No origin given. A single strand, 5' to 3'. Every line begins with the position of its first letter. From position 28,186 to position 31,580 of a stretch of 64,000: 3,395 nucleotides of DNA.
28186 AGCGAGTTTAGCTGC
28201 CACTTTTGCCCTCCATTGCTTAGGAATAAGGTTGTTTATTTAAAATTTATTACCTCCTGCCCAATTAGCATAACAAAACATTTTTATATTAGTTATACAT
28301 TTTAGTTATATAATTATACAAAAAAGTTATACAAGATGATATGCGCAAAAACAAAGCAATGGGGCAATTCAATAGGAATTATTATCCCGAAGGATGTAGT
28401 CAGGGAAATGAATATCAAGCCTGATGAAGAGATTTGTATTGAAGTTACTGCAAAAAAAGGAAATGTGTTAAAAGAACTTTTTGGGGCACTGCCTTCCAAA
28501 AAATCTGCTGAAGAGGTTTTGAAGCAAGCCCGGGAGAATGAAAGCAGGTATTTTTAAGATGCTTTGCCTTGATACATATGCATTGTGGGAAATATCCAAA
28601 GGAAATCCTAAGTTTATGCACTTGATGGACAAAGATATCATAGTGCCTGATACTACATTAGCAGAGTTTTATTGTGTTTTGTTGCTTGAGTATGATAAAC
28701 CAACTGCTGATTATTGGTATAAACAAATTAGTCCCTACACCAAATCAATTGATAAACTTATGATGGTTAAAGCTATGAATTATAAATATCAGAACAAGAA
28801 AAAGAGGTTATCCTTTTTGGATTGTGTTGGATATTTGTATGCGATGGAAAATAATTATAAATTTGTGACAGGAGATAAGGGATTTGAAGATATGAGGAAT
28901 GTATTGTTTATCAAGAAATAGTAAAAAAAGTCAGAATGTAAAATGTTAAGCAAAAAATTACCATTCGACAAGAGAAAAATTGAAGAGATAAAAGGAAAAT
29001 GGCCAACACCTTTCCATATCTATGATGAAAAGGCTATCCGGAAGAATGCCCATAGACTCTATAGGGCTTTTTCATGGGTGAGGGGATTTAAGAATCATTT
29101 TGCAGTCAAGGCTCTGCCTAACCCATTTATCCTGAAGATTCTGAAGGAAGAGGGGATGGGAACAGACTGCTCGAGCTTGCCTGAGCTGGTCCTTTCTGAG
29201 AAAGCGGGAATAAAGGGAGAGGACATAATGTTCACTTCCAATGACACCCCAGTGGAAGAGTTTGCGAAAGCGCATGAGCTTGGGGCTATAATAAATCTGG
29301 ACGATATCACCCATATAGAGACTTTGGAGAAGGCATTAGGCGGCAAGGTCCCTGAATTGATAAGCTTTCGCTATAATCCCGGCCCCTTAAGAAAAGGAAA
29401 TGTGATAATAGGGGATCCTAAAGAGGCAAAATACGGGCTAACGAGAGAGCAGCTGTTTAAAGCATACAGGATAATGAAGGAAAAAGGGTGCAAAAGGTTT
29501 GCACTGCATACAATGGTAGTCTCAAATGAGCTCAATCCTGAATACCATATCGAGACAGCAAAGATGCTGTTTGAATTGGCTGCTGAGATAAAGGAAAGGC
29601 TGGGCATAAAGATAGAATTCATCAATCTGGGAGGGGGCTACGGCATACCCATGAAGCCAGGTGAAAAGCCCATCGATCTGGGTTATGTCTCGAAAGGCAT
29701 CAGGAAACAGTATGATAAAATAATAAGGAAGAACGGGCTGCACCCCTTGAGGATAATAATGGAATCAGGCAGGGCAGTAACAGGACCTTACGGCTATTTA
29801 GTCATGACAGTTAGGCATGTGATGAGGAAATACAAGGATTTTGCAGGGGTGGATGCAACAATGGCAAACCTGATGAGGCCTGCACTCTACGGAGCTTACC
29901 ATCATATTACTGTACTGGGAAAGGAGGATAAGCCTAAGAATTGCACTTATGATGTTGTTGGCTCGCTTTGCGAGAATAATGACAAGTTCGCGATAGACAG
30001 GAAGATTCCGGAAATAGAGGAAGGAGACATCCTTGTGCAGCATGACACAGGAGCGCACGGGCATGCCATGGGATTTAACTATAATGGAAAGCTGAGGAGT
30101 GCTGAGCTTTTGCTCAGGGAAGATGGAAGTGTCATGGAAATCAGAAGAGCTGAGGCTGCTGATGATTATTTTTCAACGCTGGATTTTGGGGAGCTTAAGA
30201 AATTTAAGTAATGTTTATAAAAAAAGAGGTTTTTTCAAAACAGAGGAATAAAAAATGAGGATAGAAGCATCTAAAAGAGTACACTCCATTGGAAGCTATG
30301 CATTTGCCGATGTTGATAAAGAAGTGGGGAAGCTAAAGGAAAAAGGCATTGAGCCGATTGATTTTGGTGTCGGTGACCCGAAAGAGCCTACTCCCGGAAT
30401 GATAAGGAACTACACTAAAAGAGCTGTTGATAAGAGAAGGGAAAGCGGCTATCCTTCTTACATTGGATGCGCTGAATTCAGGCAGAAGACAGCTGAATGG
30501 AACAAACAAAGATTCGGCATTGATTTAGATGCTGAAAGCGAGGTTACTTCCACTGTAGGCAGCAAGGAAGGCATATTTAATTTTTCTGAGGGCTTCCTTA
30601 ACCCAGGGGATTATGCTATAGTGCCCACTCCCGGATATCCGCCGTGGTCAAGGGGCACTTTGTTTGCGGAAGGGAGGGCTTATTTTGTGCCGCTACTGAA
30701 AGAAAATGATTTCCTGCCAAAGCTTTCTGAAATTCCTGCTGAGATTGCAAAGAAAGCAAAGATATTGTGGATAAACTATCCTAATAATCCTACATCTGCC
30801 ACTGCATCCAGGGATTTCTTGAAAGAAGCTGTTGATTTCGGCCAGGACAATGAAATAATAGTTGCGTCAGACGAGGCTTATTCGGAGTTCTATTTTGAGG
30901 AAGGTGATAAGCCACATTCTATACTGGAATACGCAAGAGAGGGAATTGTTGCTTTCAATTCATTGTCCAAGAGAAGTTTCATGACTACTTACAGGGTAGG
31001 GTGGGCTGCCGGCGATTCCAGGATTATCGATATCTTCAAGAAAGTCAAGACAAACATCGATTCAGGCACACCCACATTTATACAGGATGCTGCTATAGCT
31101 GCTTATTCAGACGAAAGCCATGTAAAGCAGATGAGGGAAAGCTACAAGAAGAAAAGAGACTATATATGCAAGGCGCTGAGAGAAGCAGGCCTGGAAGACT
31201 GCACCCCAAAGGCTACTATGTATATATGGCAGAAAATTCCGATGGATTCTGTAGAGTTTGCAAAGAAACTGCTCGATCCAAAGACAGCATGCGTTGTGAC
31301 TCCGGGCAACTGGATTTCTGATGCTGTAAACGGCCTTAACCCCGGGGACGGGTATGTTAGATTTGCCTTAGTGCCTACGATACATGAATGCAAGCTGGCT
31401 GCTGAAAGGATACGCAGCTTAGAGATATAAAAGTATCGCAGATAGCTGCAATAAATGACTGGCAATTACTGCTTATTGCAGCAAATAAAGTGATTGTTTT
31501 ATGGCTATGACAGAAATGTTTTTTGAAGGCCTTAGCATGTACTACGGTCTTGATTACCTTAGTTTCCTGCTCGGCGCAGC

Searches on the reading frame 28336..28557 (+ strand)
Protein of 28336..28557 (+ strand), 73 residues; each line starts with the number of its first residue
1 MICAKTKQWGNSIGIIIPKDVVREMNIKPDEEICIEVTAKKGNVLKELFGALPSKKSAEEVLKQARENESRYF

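Call 94: search_protein_families(library=pfam, proteins=[window:28336-28557:+], max_evalue=0.001)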
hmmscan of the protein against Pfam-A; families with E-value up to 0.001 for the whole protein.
window:28336-28557:+ (73 aa): 1 family
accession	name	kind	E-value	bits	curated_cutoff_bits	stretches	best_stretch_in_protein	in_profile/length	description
PF04014.23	MazE_antitoxin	-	2.6e-07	30.9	24.7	1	7-37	2-32/48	Antidote-toxin recognition MazE, bacterial antitoxin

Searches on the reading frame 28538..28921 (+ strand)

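Call 94: search_protein_families(library=pfam, proteins=[window:28538-28921:+], max_evalue=0.001)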
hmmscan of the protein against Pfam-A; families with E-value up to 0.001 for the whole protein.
window:28538-28921:+ (127 aa): 1 family
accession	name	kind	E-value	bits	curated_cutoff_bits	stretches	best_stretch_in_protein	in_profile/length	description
PF01850.27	PIN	-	0.0004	21.4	23.6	1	10-120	2-118/120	PIN domain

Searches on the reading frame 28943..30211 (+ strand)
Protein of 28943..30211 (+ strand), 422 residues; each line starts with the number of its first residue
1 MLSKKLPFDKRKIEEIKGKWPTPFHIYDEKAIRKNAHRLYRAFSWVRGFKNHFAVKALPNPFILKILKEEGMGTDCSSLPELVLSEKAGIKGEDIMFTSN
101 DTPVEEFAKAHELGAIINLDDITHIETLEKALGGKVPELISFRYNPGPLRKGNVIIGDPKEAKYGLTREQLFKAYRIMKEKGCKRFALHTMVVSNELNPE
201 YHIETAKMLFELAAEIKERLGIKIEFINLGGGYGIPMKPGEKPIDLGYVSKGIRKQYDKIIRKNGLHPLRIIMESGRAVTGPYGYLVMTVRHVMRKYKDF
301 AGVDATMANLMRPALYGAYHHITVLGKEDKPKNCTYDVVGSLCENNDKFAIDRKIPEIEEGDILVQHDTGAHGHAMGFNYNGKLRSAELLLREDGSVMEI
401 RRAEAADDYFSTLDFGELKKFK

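Call 94: search_protein_families(library=pfam, proteins=[window:28943-30211:+], max_evalue=0.001)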
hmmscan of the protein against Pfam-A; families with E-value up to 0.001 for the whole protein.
window:28943-30211:+ (422 aa): 2 families
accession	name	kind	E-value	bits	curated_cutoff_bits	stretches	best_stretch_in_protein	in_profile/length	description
PF02784.22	Orn_Arg_deC_N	-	8e-28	97.9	23.4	1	32-280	4-246/247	Pyridoxal-dependent decarboxylase, pyridoxal binding domain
PF00278.28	Orn_DAP_Arg_deC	-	3.9e-20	72.4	23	1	251-370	5-95/95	Pyridoxal-dependent decarboxylase, C-terminal sheet domain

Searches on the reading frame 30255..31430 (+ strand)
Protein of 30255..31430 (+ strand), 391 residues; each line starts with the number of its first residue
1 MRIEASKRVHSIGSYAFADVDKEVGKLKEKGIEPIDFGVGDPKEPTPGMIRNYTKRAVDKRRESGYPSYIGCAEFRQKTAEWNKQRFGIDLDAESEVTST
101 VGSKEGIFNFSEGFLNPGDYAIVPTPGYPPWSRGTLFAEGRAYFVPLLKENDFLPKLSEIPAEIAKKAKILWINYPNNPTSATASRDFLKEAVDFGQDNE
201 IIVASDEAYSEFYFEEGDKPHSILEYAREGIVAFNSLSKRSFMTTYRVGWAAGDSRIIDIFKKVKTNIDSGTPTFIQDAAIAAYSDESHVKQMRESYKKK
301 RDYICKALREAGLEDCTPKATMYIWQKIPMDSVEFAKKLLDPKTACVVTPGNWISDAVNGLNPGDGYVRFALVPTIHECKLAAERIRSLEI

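Call 94: search_protein_families(library=pfam, proteins=[window:30255-31430:+], max_evalue=0.001)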
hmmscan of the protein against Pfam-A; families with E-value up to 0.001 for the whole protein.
window:30255-31430:+ (391 aa): 1 family
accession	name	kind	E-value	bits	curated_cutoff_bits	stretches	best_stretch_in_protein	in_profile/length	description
PF00155.27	Aminotran_1_2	-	4.1e-55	187.9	19.7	1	34-384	3-359/361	Aminotransferase class I and II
